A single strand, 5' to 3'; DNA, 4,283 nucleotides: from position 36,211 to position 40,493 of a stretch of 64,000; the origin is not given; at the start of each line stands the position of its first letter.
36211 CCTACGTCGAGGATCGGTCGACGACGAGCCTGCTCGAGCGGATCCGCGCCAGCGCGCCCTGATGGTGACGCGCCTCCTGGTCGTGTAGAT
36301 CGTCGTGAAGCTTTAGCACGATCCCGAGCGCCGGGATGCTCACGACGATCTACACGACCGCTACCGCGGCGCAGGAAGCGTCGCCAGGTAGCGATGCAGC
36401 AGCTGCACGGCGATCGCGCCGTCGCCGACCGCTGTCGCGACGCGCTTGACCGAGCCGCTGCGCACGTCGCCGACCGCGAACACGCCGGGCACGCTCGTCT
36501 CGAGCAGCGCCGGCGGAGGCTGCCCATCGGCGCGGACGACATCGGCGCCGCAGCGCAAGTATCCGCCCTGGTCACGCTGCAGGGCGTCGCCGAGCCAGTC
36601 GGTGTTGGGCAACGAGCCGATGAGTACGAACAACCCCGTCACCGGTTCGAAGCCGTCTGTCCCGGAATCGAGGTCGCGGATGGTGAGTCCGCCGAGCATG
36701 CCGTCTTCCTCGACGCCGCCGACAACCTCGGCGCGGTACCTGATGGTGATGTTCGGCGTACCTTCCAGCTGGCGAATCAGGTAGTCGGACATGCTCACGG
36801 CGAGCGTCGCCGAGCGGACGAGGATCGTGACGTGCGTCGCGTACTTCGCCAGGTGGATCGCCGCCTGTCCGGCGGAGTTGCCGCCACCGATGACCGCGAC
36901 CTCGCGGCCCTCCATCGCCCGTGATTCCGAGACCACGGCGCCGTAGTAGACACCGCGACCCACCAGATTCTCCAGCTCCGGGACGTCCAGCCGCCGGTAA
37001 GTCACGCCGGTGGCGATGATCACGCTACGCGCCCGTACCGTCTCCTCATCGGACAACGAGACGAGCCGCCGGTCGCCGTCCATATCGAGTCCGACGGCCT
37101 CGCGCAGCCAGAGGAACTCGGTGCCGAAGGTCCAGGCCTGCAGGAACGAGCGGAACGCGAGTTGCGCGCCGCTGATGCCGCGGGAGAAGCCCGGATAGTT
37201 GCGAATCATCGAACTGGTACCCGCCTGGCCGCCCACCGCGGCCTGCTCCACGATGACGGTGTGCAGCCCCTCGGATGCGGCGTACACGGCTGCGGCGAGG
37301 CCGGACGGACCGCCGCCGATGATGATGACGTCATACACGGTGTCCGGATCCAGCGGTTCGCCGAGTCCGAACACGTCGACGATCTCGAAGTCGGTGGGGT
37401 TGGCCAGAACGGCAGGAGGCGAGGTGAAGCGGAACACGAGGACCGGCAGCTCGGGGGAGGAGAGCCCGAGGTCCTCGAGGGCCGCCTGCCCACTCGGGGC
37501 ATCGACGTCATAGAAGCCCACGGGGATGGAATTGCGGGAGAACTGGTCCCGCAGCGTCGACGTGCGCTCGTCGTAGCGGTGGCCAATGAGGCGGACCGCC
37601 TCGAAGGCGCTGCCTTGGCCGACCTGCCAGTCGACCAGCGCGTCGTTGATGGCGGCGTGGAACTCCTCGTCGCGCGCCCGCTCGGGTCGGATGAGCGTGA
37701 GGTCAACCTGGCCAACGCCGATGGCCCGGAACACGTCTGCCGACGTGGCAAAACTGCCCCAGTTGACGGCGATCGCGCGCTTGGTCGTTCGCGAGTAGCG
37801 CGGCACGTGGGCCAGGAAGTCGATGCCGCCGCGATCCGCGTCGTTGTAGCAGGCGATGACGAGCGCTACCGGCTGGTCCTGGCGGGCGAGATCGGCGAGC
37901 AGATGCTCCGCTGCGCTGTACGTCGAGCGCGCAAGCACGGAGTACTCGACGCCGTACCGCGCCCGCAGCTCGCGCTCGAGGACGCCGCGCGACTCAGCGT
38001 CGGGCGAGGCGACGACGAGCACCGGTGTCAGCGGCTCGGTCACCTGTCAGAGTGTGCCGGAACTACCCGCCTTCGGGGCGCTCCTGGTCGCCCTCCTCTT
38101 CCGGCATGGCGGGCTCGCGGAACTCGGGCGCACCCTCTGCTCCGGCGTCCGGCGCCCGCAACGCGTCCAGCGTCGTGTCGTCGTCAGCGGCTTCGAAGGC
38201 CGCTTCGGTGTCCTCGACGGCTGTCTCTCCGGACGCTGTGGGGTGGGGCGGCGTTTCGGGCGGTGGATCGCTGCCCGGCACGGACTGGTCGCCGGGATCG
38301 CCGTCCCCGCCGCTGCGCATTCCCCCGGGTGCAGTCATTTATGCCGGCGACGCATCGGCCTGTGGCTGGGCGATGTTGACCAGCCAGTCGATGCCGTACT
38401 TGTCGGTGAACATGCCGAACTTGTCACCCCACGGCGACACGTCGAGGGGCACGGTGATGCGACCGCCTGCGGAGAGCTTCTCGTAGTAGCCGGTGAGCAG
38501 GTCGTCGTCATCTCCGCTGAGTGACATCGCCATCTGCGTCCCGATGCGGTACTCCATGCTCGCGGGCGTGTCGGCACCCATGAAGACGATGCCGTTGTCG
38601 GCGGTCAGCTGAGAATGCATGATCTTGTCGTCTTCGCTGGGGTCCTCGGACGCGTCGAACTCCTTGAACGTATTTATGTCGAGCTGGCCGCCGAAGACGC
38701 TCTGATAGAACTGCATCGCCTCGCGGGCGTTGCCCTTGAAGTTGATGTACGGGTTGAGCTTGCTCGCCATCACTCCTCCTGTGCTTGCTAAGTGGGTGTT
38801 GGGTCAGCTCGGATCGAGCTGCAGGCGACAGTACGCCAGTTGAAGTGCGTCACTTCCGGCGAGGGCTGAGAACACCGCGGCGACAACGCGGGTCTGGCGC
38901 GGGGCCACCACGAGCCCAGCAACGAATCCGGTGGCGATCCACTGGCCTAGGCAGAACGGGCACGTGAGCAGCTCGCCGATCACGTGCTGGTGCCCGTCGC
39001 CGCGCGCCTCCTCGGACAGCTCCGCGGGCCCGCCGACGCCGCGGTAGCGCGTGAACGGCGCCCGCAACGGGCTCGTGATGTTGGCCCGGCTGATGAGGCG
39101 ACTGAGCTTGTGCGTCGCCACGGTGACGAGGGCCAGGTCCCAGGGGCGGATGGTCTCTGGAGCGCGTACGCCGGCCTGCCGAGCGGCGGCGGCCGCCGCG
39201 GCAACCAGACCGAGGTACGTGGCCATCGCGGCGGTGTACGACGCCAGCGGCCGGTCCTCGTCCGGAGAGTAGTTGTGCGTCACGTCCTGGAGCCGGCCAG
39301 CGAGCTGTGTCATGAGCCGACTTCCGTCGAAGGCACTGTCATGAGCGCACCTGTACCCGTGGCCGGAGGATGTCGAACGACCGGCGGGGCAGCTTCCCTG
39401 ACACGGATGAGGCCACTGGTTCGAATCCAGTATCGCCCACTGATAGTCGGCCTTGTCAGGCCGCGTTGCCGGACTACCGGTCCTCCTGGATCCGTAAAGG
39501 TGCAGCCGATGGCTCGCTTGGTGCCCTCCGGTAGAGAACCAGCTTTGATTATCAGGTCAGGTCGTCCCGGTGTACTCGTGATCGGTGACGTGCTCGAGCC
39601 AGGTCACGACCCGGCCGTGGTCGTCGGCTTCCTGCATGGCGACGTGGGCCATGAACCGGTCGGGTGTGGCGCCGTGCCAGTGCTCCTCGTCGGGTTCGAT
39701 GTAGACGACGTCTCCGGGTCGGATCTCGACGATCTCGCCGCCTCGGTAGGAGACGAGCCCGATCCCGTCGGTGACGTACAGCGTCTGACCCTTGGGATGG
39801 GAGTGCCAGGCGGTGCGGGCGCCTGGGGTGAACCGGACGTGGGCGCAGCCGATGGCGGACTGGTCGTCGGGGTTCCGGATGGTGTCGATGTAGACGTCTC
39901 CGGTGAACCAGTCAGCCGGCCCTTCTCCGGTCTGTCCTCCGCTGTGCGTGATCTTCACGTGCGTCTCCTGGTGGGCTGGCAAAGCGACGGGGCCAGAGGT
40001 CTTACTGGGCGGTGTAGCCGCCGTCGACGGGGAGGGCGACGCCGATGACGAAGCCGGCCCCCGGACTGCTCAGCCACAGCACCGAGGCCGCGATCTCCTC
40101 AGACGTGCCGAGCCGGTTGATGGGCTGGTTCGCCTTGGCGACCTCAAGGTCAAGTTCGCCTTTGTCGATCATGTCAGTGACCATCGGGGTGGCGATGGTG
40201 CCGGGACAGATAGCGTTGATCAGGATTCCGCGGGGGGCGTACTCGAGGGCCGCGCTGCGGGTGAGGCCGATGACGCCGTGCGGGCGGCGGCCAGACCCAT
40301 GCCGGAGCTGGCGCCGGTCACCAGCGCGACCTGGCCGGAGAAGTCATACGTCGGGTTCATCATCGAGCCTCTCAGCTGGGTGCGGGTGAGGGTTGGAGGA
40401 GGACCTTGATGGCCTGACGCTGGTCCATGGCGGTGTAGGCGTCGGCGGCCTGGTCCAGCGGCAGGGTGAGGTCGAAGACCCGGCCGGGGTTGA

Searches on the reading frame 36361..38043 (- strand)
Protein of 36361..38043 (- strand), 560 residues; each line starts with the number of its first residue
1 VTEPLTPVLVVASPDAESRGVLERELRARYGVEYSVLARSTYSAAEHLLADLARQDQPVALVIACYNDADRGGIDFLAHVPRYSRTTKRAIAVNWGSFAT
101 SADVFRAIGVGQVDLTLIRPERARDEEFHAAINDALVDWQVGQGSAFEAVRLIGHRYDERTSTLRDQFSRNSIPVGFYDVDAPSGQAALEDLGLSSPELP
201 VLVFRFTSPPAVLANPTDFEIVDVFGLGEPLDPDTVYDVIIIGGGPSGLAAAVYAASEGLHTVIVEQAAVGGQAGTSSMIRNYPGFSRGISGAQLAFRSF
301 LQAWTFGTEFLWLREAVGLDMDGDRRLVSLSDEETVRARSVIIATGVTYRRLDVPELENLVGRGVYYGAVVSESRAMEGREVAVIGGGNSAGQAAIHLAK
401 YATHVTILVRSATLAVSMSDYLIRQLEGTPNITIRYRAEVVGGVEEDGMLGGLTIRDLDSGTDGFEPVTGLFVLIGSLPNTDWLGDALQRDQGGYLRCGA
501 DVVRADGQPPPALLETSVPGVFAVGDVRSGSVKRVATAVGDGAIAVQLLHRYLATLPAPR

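Call 10: search_protein_families(library=pfam, proteins=[window:36361-38043:-], max_evalue=0.00001)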
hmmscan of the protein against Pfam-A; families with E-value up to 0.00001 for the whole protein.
window:36361-38043:- (560 aa): 10 families
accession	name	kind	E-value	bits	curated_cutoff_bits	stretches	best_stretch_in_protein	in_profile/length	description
PF07992.20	Pyr_redox_2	-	1.5e-34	120.2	26.1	1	237-542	1-291/291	Pyridine nucleotide-disulphide oxidoreductase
PF13738.12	Pyr_redox_3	-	8.5e-19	68.3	30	1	332-422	119-207/305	Pyridine nucleotide-disulphide oxidoreductase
PF12831.13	FAD_oxidored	-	3.8e-09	36.8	27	1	238-287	1-50/416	FAD dependent oxidoreductase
PF00070.33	Pyr_redox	-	3.9e-08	34.1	22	1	382-448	2-72/82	Pyridine nucleotide-disulphide oxidoreductase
PF01946.23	Thi4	-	3.9e-07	30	26.2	1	236-278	17-61/235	Thi4 family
PF01134.28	GIDA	-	1.3e-06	28.2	22.1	0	238-267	1-30/391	Glucose inhibited division protein A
PF00890.30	FAD_binding_2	-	1.4e-06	28.2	20.4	1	238-277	1-41/414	FAD binding domain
PF03486.20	HI0933_like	-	2e-06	27.9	50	0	238-269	2-33/244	HI0933-like protein Rossmann domain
PF13450.12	NAD_binding_8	-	2.1e-06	28.3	21.9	0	241-278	1-39/68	NAD(P)-binding Rossmann-like domain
PF13434.12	Lys_Orn_oxgnase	-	4e-06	26.6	21.3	0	331-415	141-226/339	L-lysine 6-monooxygenase/L-ornithine 5-monooxygenase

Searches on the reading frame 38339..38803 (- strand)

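Call 10: search_protein_families(library=pfam, proteins=[window:38339-38803:-], max_evalue=0.00001)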
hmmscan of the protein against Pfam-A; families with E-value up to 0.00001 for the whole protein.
window:38339-38803:- (154 aa): 2 families
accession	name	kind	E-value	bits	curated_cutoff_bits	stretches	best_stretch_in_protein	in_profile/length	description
PF06983.19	3-dmu-9_3-mt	-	1.1e-11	45.7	24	1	15-142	2-115/116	3-demethylubiquinone-9 3-methyltransferase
PF00903.31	Glyoxalase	-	1.1e-10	42.4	20.6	1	22-140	8-119/121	Glyoxalase/Bleomycin resistance protein/Dioxygenase superfamily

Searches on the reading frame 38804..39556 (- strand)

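Call 10: search_protein_families(library=pfam, proteins=[window:38804-39556:-], max_evalue=0.00001)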
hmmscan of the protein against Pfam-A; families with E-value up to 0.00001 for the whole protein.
window:38804-39556:- (250 aa): 1 family
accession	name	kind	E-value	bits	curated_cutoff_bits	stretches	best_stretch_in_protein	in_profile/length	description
PF07098.16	DUF1360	-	1.6e-33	115.2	21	1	143-242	1-102/102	Protein of unknown function (DUF1360)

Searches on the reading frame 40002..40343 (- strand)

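Call 28: search_protein_families(library=pfam, proteins=[window:40002-40343:-], max_evalue=0.0001)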
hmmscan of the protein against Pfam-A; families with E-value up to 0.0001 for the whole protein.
window:40002-40343:- (113 aa): 2 families
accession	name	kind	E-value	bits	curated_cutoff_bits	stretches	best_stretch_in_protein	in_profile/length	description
PF13561.12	adh_short_C2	-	9.4e-24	84.7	27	1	22-111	148-236/236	Enoyl-(Acyl carrier protein) reductase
PF00106.31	adh_short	-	3.1e-08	33.8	26.6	1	22-58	154-190/195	short chain dehydrogenase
